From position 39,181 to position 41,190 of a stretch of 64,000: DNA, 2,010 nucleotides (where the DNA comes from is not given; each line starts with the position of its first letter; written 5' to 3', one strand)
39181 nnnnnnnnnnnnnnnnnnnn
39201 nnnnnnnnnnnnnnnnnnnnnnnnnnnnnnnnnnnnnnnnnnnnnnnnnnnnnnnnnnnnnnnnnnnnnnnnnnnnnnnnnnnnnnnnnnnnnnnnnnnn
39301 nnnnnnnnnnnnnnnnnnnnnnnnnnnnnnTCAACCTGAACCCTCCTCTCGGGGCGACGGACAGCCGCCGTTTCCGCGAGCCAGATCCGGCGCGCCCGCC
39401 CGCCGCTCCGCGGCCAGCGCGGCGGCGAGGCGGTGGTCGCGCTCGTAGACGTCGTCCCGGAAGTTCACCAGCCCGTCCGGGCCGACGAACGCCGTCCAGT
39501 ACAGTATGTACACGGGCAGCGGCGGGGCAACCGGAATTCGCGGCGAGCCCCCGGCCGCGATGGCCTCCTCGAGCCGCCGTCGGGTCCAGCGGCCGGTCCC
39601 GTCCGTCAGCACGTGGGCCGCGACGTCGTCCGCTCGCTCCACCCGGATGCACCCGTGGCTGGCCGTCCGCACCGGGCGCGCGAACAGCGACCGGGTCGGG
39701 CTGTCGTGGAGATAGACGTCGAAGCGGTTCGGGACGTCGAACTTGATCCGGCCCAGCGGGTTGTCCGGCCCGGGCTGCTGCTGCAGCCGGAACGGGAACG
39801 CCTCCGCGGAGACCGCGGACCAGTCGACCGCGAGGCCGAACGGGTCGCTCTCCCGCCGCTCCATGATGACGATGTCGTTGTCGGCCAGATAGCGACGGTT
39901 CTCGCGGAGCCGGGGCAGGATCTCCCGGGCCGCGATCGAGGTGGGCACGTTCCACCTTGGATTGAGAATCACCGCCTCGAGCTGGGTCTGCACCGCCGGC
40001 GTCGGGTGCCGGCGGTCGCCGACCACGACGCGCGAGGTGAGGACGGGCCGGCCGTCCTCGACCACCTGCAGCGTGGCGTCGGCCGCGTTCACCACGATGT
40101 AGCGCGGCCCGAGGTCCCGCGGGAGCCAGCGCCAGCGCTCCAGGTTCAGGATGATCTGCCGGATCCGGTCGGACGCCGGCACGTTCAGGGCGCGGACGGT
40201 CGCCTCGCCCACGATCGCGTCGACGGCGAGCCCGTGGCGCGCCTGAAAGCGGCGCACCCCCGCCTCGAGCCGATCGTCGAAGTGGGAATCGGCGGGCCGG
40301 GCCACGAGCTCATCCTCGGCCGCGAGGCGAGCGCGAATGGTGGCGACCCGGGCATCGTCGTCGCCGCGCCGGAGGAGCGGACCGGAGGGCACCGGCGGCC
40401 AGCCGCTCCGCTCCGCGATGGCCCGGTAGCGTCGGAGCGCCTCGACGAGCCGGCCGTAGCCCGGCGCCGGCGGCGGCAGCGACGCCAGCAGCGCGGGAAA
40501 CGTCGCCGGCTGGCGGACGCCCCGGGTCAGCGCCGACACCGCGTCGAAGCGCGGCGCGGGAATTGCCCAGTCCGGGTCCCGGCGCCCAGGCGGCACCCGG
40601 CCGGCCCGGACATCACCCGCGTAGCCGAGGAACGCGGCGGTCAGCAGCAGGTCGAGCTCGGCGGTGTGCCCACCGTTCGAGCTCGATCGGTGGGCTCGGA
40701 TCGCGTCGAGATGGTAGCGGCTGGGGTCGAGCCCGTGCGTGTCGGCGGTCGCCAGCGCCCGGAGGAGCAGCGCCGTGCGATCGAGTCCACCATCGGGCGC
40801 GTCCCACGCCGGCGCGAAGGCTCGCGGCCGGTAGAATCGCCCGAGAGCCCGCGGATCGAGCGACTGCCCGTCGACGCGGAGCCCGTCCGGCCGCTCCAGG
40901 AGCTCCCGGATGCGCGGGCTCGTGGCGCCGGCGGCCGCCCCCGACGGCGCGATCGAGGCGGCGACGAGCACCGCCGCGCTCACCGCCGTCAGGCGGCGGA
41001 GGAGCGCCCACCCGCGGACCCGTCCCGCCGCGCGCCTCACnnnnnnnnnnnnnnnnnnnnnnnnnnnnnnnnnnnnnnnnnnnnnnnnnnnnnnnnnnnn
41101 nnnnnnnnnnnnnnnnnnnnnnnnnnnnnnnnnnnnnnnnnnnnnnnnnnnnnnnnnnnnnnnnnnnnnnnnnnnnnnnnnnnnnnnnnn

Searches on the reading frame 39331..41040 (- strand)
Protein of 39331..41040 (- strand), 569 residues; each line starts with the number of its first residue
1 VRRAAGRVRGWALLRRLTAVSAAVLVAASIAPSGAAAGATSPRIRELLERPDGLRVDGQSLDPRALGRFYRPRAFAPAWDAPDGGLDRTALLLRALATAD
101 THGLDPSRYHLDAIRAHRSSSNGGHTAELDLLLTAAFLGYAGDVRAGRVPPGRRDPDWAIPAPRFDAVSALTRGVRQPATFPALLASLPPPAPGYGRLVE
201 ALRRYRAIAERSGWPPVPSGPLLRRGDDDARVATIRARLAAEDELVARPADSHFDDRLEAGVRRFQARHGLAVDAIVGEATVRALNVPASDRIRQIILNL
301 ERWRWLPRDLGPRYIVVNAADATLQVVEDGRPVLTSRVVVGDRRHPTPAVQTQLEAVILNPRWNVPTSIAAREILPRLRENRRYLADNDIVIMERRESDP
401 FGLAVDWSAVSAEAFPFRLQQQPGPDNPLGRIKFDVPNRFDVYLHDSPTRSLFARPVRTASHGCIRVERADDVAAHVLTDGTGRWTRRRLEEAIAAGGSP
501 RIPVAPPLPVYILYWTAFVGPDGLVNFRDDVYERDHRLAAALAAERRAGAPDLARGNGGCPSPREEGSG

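Call 43: search_protein_families(library=pfam, proteins=[window:39331-41040:-], max_evalue=0.00001)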
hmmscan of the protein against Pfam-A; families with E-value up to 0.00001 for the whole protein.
window:39331-41040:- (569 aa): 3 families
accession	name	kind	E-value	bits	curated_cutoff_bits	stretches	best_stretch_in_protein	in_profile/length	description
PF20142.4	Scaffold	-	2.6e-32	112.9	24.6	1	65-202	2-139/139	Scaffold domain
PF03734.19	YkuD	-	6.4e-24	85.6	23.4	1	312-479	1-140/146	L,D-transpeptidase catalytic domain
PF01471.23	PG_binding_1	-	8.2e-11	42.4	23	1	230-285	3-57/57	Putative peptidoglycan binding domain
